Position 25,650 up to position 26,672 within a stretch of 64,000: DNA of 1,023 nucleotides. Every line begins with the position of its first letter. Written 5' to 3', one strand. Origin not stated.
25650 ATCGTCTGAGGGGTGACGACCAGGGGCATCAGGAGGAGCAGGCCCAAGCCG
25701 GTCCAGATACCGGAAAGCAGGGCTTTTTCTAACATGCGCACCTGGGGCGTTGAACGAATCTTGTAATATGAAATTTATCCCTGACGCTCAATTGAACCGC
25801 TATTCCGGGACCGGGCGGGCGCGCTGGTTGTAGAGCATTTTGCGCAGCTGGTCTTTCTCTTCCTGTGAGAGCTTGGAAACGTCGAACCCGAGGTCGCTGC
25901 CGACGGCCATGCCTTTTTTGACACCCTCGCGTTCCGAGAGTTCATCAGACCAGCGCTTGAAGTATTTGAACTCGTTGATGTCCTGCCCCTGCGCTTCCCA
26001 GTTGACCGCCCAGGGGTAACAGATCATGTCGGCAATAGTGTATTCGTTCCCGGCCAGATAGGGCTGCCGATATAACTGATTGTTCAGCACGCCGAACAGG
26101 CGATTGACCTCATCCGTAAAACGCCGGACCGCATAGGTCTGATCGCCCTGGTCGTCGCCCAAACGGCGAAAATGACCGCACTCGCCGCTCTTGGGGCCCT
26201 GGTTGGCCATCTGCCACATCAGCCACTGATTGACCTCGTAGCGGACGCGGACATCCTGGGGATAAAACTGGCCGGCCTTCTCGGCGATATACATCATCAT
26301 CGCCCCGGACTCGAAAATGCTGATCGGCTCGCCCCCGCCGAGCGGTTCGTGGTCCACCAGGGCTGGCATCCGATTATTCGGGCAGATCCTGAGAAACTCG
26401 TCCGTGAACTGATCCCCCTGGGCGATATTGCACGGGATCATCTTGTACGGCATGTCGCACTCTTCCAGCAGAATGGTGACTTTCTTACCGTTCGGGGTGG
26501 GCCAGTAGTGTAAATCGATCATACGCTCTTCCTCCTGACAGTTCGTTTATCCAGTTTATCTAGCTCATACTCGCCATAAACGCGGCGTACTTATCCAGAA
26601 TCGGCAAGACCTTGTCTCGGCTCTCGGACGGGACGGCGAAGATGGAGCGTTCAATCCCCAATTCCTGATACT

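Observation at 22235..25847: Three direct copies of the GST 3' end delimit two single-gene insertions (an LLM oxidoreductase and an O-antigen-ligase-like protein)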

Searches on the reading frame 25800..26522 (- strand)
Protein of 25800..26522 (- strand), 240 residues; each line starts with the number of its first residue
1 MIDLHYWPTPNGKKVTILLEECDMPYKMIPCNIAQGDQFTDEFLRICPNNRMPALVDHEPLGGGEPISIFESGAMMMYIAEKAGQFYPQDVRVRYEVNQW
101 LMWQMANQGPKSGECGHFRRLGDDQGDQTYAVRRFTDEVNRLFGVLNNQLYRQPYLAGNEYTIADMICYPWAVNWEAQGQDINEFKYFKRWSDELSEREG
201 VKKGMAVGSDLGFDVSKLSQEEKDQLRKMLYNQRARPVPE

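Call 12: find_encoding_contigs(protein=window:25800-26522:-, flank=10000, max_places=10)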
Protein window:25800-26522:- (240 aa): 3 contigs read that carry it; 3 places shown.
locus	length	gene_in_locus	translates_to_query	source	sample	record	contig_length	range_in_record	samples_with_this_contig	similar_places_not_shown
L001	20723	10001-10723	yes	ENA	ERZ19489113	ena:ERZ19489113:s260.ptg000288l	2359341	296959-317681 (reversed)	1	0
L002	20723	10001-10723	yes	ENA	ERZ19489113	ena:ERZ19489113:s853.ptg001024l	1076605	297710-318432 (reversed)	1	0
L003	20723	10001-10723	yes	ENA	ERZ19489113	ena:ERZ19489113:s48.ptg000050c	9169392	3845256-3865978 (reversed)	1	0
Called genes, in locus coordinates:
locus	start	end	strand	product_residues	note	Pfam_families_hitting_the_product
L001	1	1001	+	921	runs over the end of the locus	PF03176:MMPL, PF02460:Patched (weak), PF12349:Sterol-sensing, PF03176:MMPL, PF00027:cNMP_binding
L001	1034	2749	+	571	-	PF02463:SMC_N, PF13476:AAA_23, PF13304:AAA_21 (faint)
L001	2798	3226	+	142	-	-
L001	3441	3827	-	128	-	PF14534:DUF4440, PF12680:SnoaL_2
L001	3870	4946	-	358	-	PF14226:DIOX_N, PF03171:2OG-FeII_Oxy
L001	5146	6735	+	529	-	PF01979:Amidohydro_1, PF07969:Amidohydro_3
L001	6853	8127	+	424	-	PF07044:DUF1329 (faint)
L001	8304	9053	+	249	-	PF00106:adh_short, PF13561:adh_short_C2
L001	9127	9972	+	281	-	PF00296:Bac_luciferase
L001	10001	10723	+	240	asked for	PF02798:GST_N, PF13417:GST_N_3, PF13409:GST_N_2 (weak), PF00043:GST_C (weak), PF13410:GST_C_2 (weak)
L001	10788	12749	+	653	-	PF04932:Wzy_C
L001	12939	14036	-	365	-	PF00296:Bac_luciferase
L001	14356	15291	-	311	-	-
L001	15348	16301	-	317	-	-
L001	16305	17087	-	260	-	PF00106:adh_short, PF08659:KR, PF13561:adh_short_C2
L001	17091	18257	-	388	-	PF00296:Bac_luciferase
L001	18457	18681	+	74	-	-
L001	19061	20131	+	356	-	PF01717:Meth_synt_2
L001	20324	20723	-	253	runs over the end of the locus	PF00106:adh_short, PF08659:KR, PF13561:adh_short_C2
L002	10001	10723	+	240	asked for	PF02798:GST_N, PF13417:GST_N_3, PF13409:GST_N_2 (weak), PF00043:GST_C (weak), PF13410:GST_C_2 (weak)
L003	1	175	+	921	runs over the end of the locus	PF03176:MMPL, PF02460:Patched (weak), PF12349:Sterol-sensing, PF03176:MMPL, PF00027:cNMP_binding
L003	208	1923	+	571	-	PF02463:SMC_N, PF13476:AAA_23, PF13304:AAA_21 (faint)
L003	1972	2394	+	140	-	-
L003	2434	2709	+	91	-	PF04365:BrnT_toxin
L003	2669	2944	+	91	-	PF14384:BrnA_antitoxin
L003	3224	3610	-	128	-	PF14534:DUF4440, PF12680:SnoaL_2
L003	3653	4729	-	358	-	PF14226:DIOX_N, PF03171:2OG-FeII_Oxy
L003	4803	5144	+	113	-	-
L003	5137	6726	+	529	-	PF01979:Amidohydro_1, PF07969:Amidohydro_3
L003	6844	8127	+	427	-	PF07044:DUF1329 (faint)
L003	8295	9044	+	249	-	PF00106:adh_short, PF13561:adh_short_C2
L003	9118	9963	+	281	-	PF00296:Bac_luciferase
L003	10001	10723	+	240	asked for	PF02798:GST_N, PF13417:GST_N_3, PF13409:GST_N_2 (weak), PF00043:GST_C (weak), PF13410:GST_C_2 (weak)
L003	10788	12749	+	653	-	PF04932:Wzy_C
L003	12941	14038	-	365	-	PF00296:Bac_luciferase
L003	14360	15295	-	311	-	-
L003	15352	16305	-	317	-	-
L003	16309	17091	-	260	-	PF00106:adh_short, PF08659:KR, PF13561:adh_short_C2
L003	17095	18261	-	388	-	PF00296:Bac_luciferase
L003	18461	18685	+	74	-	-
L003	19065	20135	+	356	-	PF01717:Meth_synt_2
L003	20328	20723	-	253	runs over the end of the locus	PF00106:adh_short, PF08659:KR, PF13561:adh_short_C2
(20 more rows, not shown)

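Call 13: search_protein_families(library=pfam, proteins=[window:25800-26522:-], max_evalue=0.01)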
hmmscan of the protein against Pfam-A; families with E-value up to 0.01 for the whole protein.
window:25800-26522:- (240 aa): 7 families
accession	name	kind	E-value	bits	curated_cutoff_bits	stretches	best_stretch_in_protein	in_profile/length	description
PF02798.26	GST_N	-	1.4e-10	41.8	20.9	1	5-81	7-76/76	Glutathione S-transferase, N-terminal domain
PF13409.12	GST_N_2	-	1.6e-07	32.3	25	1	10-81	3-69/70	Glutathione S-transferase, N-terminal domain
PF13417.12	GST_N_3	-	1.9e-07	31.8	22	1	4-84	1-72/75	Glutathione S-transferase, N-terminal domain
PF00043.30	GST_C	-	3.9e-07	30.7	20.7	1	137-199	29-93/93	Glutathione S-transferase, C-terminal domain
PF13410.11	GST_C_2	-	1.2e-05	25.7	24.9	1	131-193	3-68/69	Glutathione S-transferase, C-terminal domain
PF14497.11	GST_C_3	-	0.00061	20.4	21.6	1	134-203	26-99/104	Glutathione S-transferase, C-terminal domain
PF21972.1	Arc1p_N_like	-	0.0092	16.7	27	0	140-196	18-78/81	Nuclear-export cofactor Arc1p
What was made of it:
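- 25800..26522 (-): GST gene (YfcG/YghU-like glutathione-dependent disulfide oxidoreductase family), the target gene. Pfam GST_N/GST_C (call 13).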

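Call 16: find_related_loci(query=window:25800-26522:-, collection=genome_contigs, flank=10000)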
Query window:25800-26522:- (240 aa) in genome_contigs; peptide patterns used: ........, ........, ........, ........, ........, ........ (x = any residue, [..] = any of these).
600 stretches matched a pattern (row limit reached: there are more); 593 encode a relative of the query (tblastn E <= 1e-3); the best 80 are kept; 80 distinct loci.
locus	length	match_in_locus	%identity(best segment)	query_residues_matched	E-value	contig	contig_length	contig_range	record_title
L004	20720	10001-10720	96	1-240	8e-161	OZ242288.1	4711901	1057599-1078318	MAG: uncultured Candidatus Binatia bacterium isolate 92a940bf-e797-4da1-8ec4-eab1d584ba41 genome assembly, chromosome: 1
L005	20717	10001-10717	97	1-239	7e-161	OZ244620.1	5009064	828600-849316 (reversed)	MAG: uncultured Candidatus Binatia bacterium isolate a6e05b1d-2203-4d92-b789-b8e4a46226c9 genome assembly, chromosome: 1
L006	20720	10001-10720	95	1-240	9e-160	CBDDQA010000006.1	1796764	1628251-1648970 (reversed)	MAG: uncultured Candidatus Binatia bacterium isolate 6ae7d3f7-6f3a-412e-99ff-c928d72fc6b4 genome assembly, contig: conti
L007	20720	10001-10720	95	1-240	7e-160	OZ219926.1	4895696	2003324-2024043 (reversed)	MAG: Thermodesulfobacteriota bacterium isolate 21442c6b-cc68-4f82-8039-a5361455a999 genome assembly, chromosome: 3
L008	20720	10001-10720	95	1-240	4e-159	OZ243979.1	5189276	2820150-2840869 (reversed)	MAG: uncultured Candidatus Binatia bacterium isolate 1ea5a42d-c5b0-4d9d-a207-f079449ea76f genome assembly, chromosome: 1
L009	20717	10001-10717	96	1-239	1e-158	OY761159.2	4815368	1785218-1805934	MAG: Candidatus Binatia bacterium isolate a3054953-5fa8-48fb-90a5-e173aac96f7a genome assembly, chromosome: 1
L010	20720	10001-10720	94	1-240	6e-159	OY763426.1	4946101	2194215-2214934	MAG: Candidatus Binatia bacterium isolate bff738c7-9683-4f94-b287-c2cb1e0b670a genome assembly, chromosome: 1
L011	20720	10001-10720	94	1-240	2e-158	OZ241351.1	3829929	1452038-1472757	MAG: uncultured Candidatus Binatia bacterium isolate 5f0d318e-1668-4b86-9731-a3c73843edec genome assembly, chromosome: 1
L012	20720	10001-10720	93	1-240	6e-155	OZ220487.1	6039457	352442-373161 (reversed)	MAG: uncultured Candidatus Binatia bacterium isolate d2d8104a-f810-4fb4-bb0c-dc82b69497ba genome assembly, chromosome: 1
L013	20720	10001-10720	91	1-240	3e-153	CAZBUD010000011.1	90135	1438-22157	MAG TPA_asm: uncultured Enterobacteriaceae bacterium isolate SRP092902_co1_597 genome assembly, contig: NODE_167_length_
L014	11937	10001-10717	90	1-239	3e-151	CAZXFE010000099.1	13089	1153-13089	MAG TPA_asm: uncultured Enterobacteriaceae bacterium isolate binchicken_co375_177 genome assembly, contig: NODE_1696_len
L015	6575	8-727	90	1-240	2e-150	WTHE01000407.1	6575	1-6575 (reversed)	MAG: Candidatus Binatota bacterium isolate CO36406bin_19 NODE_3617_length_6575_cov_7.440337, whole genome shotgun sequen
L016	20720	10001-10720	95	1-240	1e-159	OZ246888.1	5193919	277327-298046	MAG: Candidatus Binatia bacterium isolate 6b508bb3-31ce-4f4f-8d88-ad7b0e8f6706 genome assembly, chromosome: 1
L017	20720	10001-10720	88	1-240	8e-149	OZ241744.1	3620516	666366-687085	MAG: uncultured Candidatus Binatia bacterium isolate 1a802767-3803-4637-ab5b-ce8b9f0f9348 genome assembly, chromosome: 1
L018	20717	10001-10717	88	1-239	7e-148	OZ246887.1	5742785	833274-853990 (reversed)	MAG: Candidatus Binatia bacterium isolate b8ec8574-1247-4dd4-b016-8701380be1a0 genome assembly, chromosome: 1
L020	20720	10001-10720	87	1-240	5e-144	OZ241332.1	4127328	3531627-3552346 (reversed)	MAG: uncultured Candidatus Binatia bacterium isolate ce7e85d1-9959-44a0-99a7-1c122dec4f51 genome assembly, chromosome: 1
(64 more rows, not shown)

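Call 53: search_protein_families(library=pfam, proteins=[L020:4461-5669:-, L020:3032-4414:-, L020:2688-3161:-, L020:1904-2665:-, L020:1025-1822:-], max_evalue=0.01)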
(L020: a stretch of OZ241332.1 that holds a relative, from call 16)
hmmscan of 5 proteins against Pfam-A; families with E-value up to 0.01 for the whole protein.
L020:4461-5669:- (402 aa): 1 family
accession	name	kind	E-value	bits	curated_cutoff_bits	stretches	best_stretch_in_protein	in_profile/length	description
PF00296.26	Bac_luciferase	-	1.3e-57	196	27.9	1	79-366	24-306/314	Luciferase-like monooxygenase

L020:3032-4414:- (460 aa): 1 family
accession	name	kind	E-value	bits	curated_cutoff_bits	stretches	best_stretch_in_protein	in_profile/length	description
PF16822.11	ALGX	-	0.002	18.3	26.5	0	325-356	103-134/268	SGNH hydrolase-like domain, acetyltransferase AlgX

L020:2688-3161:- (157 aa): 0 families

L020:1904-2665:- (253 aa): 0 families

L020:1025-1822:- (265 aa): 2 families
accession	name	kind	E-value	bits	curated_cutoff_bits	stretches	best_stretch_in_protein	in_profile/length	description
PF00378.25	ECH_1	-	6.8e-58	196.4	27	1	10-264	2-250/251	Enoyl-CoA hydratase/isomerase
PF16113.10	ECH_2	-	1.3e-25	91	27.2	1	15-207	2-191/335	Enoyl-CoA hydratase/isomerase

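Call 67: search_protein_families(library=ncbifam, proteins=[window:25800-26522:-, L020:3032-4414:-, L020:2688-3161:-, L020:1904-2665:-], max_evalue=0.001)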
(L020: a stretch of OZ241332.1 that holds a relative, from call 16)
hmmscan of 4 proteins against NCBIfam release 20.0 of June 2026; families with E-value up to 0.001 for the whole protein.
window:25800-26522:- (240 aa): 5 families
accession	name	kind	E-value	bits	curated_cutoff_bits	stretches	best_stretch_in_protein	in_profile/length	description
NF010579.0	PRK13972.1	equivalog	2.7e-59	200.2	332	1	1-202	1-200/215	GSH-dependent disulfide bond oxidoreductase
NF008731.0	PRK11752.1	equivalog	3.6e-50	170.8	325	1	3-220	46-271/287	glutathione-dependent disulfide-bond oxidoreductase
TIGR01262.1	maiA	equivalog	7.8e-10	38.7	171.05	1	6-205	5-203/211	maleylacetoacetate isomerase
NF007831.0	PRK10542.1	equivalog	1.9e-06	27.6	198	1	17-205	16-195/201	glutathione transferase GstA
NF050814.1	FtsZBindFzlA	equivalog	1.2e-05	25.1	300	1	4-168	7-172/228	FtsZ-binding protein FzlA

L020:3032-4414:- (460 aa): 0 families

L020:2688-3161:- (157 aa): 0 families

L020:1904-2665:- (253 aa): 0 families

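Call 73: find_homologous_proteins(query=window:25800-26522:-, max_evalue=1e-60)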
Query window:25800-26522:- (240 aa): 6589 proteins with E <= 1e-60 among 8000 candidates; the best 120 are listed.
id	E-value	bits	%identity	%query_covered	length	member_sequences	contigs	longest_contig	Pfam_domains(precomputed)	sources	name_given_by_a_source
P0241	2.3e-153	527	91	100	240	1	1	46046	PF13410.12,PF13417.13,PF02798.27,PF00043.31,PF13409.13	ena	-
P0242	1.0e-152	525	90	100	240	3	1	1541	PF13410.12,PF13417.13,PF02798.27,PF00043.31,PF13409.13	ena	-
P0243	3.2e-152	523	91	100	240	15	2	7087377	PF13417.13,PF02798.27,PF00043.31,PF13409.13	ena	-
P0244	2.2e-151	520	89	100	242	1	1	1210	PF13410.12,PF13417.13,PF02798.27,PF00043.31,PF13409.13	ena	-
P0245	2.4e-150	517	90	100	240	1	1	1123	PF13417.13,PF02798.27,PF00043.31,PF13409.13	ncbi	-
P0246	3.9e-150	516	90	100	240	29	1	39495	PF13417.13,PF02798.27,PF00043.31,PF13409.13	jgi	-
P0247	4.5e-150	516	90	100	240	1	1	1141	PF13417.13,PF02798.27,PF00043.31,PF13409.13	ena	-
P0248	4.9e-150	516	88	100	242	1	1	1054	PF13410.12,PF13417.13,PF02798.27,PF00043.31,PF13409.13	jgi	-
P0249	8.8e-150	515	89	100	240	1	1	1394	PF13417.13,PF02798.27,PF00043.31,PF13409.13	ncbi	-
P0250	9.9e-150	515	88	100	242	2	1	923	PF13410.12,PF13417.13,PF02798.27,PF00043.31,PF13409.13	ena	-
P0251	1.0e-149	515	88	100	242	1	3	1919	PF13410.12,PF13417.13,PF02798.27,PF00043.31,PF13409.13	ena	-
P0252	3.0e-149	513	89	100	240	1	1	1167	PF13417.13,PF02798.27,PF00043.31,PF13409.13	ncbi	-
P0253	1.2e-148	511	89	100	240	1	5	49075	PF13417.13,PF02798.27,PF00043.31,PF13409.13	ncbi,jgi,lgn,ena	jgi:GST-like protein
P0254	1.3e-146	505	88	100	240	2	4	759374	PF13417.13,PF02798.27,PF00043.31,PF13409.13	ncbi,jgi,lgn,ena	-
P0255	2.1e-146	504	88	100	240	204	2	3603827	PF13410.12,PF13417.13,PF02798.27,PF00043.31,PF13409.13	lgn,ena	-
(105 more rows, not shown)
